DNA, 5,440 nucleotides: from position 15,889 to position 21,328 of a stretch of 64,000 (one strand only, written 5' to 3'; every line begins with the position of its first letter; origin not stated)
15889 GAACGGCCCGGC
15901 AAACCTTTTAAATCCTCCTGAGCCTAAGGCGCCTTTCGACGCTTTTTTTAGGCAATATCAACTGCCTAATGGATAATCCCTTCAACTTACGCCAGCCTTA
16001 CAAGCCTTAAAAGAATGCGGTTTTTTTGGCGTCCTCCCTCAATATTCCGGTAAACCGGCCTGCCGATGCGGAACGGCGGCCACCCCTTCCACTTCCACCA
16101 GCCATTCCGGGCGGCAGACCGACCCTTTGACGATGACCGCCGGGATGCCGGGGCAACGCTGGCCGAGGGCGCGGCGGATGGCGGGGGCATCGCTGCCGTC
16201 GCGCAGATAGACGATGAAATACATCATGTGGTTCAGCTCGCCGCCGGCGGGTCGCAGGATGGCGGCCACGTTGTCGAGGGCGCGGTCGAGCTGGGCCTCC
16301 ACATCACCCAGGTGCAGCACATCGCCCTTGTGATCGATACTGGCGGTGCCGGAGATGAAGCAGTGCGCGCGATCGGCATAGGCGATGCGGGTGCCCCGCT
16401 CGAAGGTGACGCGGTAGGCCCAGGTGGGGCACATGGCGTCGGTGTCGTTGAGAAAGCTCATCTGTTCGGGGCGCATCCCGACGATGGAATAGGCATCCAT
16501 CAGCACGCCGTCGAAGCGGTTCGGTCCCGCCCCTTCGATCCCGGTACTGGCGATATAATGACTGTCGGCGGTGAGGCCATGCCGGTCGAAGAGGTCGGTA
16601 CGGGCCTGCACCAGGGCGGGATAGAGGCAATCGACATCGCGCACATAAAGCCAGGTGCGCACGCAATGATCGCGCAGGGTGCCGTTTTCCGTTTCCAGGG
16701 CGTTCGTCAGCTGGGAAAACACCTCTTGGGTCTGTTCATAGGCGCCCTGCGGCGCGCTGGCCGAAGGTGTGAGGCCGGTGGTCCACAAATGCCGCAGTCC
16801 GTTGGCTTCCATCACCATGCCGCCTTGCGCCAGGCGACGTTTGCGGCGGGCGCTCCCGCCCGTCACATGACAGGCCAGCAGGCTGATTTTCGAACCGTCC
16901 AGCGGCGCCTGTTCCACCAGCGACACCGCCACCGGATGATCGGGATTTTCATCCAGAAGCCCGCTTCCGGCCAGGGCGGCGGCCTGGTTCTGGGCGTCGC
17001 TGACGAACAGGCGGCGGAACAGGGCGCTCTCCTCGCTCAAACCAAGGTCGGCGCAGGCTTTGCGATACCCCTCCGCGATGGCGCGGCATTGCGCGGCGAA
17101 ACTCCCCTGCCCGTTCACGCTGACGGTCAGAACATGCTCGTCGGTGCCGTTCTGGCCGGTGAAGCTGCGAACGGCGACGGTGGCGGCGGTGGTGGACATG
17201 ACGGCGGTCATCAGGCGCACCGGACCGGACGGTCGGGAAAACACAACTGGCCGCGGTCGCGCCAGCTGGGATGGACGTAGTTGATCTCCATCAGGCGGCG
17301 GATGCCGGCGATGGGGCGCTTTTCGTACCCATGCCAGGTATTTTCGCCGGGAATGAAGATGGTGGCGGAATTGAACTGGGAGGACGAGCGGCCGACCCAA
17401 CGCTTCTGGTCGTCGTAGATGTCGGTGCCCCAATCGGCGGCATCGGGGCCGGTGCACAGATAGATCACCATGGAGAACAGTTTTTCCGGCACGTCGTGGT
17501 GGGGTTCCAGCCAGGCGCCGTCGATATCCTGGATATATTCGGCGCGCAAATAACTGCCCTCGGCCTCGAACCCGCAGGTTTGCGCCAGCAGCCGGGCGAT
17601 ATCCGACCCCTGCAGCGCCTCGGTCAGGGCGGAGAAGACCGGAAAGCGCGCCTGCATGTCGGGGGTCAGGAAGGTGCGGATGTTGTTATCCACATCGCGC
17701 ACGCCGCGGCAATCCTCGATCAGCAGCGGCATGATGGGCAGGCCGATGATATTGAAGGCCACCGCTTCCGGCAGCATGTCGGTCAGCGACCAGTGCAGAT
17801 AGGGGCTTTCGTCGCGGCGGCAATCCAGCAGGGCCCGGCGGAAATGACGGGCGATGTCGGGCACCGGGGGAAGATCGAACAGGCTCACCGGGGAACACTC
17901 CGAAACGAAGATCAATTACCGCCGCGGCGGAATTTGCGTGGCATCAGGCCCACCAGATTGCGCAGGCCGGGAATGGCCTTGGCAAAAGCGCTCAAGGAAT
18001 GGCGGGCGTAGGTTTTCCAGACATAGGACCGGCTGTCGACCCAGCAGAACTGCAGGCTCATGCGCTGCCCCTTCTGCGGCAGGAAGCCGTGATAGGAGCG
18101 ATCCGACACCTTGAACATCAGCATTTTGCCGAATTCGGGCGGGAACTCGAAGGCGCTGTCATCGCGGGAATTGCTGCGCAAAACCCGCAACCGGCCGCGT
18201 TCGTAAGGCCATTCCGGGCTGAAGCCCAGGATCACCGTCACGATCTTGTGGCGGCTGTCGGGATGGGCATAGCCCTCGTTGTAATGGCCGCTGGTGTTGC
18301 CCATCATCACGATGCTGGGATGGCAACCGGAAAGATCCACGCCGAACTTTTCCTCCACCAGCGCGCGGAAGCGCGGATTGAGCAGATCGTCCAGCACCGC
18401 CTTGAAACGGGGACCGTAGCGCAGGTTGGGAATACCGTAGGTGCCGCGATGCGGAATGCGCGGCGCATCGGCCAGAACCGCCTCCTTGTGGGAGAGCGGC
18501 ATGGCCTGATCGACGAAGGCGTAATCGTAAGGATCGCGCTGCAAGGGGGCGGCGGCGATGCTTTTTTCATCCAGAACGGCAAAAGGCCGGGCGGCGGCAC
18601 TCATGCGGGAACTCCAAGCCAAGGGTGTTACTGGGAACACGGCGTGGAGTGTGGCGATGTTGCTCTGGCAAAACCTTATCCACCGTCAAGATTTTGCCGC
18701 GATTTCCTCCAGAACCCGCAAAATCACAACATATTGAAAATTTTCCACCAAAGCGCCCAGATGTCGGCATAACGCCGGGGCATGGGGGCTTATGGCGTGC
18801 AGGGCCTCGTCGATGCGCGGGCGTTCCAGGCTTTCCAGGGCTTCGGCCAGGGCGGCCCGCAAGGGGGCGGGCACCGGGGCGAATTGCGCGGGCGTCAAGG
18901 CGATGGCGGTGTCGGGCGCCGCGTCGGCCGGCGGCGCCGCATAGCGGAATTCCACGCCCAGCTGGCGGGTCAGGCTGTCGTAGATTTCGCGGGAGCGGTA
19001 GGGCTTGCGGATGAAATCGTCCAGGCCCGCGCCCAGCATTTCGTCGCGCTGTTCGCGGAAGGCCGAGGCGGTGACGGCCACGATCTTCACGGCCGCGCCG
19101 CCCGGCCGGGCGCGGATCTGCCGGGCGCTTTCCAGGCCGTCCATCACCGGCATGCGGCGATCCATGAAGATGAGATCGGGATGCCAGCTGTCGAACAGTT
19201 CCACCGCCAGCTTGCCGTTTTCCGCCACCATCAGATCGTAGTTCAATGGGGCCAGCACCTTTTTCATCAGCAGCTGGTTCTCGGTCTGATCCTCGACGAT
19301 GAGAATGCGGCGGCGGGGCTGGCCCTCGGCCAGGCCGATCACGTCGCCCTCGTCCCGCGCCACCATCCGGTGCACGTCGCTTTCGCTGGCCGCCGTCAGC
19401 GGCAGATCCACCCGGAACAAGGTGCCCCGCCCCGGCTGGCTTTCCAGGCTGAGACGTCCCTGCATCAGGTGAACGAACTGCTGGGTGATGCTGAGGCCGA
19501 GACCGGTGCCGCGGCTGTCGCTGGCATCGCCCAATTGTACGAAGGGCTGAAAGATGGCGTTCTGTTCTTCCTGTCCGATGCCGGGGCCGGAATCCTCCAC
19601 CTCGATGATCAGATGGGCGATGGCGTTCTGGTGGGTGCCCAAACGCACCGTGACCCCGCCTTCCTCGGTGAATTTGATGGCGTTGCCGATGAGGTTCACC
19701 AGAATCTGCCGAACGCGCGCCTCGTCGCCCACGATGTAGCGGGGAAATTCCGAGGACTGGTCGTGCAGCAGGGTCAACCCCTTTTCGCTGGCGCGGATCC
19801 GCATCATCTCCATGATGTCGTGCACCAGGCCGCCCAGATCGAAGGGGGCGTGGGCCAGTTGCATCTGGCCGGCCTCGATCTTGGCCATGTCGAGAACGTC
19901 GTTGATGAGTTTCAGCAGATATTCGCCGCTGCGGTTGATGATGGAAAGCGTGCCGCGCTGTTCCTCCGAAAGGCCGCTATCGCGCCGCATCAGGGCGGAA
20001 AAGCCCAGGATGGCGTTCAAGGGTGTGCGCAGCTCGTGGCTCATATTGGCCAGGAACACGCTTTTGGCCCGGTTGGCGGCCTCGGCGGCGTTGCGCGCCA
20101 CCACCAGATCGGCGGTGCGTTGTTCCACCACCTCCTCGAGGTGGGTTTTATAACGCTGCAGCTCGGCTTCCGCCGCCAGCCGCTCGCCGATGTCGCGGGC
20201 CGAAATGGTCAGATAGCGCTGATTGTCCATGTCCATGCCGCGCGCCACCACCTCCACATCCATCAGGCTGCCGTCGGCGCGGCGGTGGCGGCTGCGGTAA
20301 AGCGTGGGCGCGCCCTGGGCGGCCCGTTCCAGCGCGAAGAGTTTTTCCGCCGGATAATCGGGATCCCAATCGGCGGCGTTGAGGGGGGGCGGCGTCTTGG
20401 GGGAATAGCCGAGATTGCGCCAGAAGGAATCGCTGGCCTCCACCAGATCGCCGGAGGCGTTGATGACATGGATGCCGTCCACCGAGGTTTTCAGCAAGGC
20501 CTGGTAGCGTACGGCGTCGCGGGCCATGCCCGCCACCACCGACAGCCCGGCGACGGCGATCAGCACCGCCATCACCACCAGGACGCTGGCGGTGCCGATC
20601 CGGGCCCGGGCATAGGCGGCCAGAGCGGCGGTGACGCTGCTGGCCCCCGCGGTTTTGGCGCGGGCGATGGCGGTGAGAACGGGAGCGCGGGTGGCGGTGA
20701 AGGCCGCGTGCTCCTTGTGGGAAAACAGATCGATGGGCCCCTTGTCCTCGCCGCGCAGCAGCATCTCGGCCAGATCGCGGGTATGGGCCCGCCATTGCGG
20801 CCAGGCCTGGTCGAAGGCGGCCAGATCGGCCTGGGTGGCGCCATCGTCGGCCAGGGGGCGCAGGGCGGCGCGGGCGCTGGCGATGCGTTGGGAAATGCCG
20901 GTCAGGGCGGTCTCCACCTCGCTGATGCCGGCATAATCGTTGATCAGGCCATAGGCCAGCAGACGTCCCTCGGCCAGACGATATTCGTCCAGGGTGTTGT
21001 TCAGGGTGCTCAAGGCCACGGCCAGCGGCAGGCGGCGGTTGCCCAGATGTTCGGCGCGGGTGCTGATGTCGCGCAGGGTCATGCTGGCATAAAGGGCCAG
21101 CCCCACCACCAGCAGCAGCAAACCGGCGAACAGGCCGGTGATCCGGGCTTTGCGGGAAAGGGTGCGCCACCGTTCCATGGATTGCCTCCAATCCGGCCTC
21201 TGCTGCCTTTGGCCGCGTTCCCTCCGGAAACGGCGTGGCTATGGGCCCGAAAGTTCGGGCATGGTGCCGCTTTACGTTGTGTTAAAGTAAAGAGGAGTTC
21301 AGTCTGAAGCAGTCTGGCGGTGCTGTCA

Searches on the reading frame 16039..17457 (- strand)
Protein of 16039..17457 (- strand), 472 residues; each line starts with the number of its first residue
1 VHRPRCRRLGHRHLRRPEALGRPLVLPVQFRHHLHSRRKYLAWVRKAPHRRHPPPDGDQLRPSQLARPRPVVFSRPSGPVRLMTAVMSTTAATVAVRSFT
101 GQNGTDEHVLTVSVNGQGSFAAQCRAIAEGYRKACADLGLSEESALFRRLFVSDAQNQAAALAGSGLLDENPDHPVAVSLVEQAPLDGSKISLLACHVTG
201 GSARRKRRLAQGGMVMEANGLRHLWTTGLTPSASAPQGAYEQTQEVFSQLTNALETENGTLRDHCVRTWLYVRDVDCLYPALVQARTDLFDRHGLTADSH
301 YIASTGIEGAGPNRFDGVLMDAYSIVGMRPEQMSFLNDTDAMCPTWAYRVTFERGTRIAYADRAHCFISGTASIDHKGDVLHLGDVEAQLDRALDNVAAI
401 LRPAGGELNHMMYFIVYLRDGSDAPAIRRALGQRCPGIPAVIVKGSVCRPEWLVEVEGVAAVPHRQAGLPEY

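Call 25: search_protein_families(library=pfam, proteins=[window:16039-17457:-], max_evalue=0.001)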
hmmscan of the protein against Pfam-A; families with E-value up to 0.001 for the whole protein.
window:16039-17457:- (472 aa): 1 family
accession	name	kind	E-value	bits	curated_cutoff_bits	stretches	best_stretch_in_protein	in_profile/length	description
PF01042.26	Ribonuc_L-PSP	-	2.3e-15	57.1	27.3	1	366-462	21-121/121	Endoribonuclease L-PSP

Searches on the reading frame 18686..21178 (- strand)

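Call 25: search_protein_families(library=pfam, proteins=[window:18686-21178:-], max_evalue=0.001)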
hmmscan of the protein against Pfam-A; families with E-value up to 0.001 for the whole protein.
window:18686-21178:- (830 aa): 5 families
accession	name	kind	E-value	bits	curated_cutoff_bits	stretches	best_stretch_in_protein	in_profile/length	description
PF02518.31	HATPase_c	-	2.9e-28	98.9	26.4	1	484-595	1-110/111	Histidine kinase-, DNA gyrase B-, and HSP90-like ATPase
PF00072.30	Response_reg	-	9.7e-23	80.9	30.2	1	625-735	1-109/111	Response regulator receiver domain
PF00512.31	HisKA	-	1e-22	80.4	26.9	1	372-437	2-66/66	His Kinase A (phospho-acceptor) domain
PF23198.2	PDE8A_N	-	9.2e-07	29.3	29.6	1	641-714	29-103/147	PDE8A-like, N-terminal domain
PF13426.13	PAS_9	-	0.0001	23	27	0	234-331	2-102/103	PAS domain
